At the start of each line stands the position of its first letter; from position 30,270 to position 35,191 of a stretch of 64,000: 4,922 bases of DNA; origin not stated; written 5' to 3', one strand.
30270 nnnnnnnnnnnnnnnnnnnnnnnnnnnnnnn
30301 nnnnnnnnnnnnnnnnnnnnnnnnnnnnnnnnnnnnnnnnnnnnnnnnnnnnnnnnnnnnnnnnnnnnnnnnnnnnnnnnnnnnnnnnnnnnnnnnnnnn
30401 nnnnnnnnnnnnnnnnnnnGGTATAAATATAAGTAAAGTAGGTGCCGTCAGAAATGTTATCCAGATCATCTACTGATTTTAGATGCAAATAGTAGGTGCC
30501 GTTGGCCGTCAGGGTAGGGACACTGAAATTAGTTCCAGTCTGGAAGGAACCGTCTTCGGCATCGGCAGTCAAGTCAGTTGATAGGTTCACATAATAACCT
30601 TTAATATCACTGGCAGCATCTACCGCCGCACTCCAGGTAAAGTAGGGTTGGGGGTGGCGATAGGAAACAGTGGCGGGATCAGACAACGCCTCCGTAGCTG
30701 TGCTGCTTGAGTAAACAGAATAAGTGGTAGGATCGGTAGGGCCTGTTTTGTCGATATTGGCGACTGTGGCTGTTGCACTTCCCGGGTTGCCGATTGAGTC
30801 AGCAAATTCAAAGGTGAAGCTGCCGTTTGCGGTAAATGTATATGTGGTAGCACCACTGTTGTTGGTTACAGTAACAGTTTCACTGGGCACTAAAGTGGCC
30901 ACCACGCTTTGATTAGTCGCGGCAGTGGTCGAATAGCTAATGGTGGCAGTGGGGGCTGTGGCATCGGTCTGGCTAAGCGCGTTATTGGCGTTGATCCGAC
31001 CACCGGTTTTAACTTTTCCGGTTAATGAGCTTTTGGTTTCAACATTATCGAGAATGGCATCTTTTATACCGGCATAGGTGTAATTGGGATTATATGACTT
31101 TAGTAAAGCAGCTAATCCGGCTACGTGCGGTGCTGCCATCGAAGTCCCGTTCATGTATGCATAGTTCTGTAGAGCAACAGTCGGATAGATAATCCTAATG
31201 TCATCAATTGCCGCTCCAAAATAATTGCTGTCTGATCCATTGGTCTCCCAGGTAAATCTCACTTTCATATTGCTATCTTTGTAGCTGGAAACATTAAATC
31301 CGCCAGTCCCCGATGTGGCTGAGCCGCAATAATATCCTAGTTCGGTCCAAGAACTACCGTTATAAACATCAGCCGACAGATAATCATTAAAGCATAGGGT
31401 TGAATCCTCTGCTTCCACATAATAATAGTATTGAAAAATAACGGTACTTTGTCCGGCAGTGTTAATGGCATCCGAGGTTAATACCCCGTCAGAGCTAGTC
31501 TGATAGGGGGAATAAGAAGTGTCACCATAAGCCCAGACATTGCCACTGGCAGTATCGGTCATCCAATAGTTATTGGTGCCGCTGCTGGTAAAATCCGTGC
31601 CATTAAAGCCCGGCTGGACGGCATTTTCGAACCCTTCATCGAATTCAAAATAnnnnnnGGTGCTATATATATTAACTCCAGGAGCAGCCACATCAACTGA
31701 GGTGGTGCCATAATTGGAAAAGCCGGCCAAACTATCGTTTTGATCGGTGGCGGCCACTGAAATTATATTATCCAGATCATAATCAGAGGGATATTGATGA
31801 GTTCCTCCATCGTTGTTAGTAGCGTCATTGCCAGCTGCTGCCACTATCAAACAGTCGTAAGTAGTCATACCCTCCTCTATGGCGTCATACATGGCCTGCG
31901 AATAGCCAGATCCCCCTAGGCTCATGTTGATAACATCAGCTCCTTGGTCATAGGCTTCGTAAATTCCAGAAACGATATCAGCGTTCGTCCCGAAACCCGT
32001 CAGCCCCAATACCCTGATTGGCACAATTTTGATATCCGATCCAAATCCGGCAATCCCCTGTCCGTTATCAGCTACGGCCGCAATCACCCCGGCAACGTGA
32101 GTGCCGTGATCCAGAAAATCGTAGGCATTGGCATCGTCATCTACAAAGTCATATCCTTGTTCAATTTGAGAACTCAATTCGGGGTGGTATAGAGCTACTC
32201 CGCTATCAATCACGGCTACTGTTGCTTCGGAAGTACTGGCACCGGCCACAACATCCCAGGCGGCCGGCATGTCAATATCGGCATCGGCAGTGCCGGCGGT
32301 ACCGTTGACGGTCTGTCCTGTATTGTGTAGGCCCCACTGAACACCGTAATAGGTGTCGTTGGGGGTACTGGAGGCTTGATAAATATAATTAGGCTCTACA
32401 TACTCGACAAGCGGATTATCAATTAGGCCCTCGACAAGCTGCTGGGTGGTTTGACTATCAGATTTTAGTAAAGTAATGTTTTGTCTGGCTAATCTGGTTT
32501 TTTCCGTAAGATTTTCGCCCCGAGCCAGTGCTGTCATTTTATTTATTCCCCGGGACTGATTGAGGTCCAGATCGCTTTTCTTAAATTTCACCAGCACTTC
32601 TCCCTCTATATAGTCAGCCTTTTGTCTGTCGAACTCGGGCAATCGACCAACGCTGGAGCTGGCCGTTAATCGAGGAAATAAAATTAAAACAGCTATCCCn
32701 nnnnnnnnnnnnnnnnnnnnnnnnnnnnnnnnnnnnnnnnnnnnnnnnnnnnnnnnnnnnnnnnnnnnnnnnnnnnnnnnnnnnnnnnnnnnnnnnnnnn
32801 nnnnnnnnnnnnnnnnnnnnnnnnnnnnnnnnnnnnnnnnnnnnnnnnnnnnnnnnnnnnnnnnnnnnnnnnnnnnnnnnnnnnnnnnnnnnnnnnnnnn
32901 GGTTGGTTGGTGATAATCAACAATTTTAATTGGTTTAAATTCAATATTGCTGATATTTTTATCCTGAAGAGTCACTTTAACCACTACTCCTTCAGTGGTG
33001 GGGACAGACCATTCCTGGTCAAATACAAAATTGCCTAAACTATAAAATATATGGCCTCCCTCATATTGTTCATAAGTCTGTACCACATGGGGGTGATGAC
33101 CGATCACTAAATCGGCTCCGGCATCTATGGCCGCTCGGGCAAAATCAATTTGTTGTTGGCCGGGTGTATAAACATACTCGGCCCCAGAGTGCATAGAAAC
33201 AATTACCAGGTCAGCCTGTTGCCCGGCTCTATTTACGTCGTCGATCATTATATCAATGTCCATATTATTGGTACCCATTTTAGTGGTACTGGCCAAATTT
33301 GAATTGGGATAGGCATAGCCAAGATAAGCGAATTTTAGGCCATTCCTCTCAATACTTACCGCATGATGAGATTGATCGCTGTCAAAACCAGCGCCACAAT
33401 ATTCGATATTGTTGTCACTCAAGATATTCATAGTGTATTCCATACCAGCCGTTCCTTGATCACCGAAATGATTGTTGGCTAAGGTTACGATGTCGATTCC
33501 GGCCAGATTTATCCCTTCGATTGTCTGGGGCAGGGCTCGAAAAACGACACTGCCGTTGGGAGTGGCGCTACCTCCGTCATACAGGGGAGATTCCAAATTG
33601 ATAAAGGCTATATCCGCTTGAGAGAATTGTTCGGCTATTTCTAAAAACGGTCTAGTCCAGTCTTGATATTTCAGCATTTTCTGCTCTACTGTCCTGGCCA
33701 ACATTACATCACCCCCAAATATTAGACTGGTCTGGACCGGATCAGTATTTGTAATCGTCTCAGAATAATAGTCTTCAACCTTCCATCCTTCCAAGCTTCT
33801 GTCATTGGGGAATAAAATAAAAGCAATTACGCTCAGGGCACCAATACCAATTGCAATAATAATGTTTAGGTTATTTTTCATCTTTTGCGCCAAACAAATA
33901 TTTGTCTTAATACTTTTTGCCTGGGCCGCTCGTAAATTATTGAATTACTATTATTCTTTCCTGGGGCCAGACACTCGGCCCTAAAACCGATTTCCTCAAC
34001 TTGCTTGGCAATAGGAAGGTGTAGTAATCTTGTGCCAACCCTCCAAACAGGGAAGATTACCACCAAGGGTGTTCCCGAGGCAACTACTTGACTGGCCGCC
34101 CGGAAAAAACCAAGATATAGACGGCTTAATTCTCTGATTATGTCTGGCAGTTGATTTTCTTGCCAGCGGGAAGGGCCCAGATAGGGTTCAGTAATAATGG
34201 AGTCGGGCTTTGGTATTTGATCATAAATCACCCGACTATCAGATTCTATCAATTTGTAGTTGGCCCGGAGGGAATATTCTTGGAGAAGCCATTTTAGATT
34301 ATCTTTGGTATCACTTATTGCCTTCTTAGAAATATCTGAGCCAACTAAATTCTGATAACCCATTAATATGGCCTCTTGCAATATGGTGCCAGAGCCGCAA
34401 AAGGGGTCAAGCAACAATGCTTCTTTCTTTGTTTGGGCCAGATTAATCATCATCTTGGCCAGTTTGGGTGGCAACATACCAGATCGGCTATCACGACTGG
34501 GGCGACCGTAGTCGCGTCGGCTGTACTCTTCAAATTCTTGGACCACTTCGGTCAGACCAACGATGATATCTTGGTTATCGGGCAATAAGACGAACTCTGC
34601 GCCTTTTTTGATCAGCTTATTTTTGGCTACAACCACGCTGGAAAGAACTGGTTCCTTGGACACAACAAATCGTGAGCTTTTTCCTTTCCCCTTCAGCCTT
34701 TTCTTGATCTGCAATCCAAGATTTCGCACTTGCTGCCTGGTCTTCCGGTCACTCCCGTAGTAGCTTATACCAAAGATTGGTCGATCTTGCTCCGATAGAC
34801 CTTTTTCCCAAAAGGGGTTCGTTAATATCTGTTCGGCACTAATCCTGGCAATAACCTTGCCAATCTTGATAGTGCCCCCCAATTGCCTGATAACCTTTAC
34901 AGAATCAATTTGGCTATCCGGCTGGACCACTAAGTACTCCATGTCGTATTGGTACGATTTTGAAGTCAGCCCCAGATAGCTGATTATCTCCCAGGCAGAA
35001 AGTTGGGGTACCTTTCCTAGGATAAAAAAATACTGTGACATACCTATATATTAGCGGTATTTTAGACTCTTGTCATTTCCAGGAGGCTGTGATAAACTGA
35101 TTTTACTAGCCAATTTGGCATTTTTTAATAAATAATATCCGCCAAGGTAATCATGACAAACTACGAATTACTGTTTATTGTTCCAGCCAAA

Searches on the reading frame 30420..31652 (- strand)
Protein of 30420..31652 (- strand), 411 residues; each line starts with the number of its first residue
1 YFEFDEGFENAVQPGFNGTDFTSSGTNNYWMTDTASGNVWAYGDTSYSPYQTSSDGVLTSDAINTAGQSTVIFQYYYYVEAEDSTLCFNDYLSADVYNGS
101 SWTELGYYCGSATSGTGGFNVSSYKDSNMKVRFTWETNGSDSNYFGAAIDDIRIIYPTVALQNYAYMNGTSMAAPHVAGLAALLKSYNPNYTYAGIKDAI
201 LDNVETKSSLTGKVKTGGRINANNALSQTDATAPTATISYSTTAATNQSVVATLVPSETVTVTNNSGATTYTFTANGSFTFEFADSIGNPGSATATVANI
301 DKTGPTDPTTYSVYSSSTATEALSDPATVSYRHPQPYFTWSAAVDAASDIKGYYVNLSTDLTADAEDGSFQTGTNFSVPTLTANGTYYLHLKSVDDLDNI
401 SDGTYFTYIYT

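Call 65: search_protein_families(library=pfam, proteins=[window:30420-31652:-], max_evalue=1)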
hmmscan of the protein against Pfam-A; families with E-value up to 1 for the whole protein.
window:30420-31652:- (411 aa): 2 families
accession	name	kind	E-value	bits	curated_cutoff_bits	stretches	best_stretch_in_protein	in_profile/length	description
PF00082.27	Peptidase_S8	-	4.1e-13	49.7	21.8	1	138-205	208-274/288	Subtilase family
PF00431.26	CUB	-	0.049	14.4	21.4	1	63-140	31-102/110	CUB domain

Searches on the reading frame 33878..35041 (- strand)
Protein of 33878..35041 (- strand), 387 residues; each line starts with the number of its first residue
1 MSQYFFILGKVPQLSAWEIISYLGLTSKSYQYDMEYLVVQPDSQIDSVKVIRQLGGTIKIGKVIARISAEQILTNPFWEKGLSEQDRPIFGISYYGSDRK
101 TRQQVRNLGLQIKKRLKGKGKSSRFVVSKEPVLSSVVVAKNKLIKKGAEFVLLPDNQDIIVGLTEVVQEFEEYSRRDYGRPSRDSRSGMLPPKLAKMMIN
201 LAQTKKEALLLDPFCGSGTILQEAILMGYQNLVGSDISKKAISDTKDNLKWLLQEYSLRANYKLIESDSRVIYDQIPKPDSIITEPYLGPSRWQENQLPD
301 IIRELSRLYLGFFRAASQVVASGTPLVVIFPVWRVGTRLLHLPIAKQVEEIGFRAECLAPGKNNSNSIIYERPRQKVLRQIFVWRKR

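Call 14: search_protein_families(library=pfam, proteins=[window:33878-35041:-], max_evalue=0.001)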
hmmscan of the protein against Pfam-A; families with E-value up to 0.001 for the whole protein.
window:33878-35041:- (387 aa): 5 families
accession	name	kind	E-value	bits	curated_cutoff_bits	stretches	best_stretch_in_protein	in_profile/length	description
PF01170.24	UPF0020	-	8.3e-14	52.2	22.3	1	186-339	8-175/197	RMKL-like, methyltransferase domain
PF01555.25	N6_N4_Mtase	-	3.7e-08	34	26.7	1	189-245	165-219/221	DNA methylase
PF03602.21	Cons_hypoth95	-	0.00034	20.8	24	0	202-264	37-95/182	Conserved hypothetical protein 95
PF11599.14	AviRa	-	0.00049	20.1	25.7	1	199-261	43-108/232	RRNA methyltransferase AviRa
PF13847.12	Methyltransf_31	-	0.00054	20.1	27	1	207-250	4-49/145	Methyltransferase domain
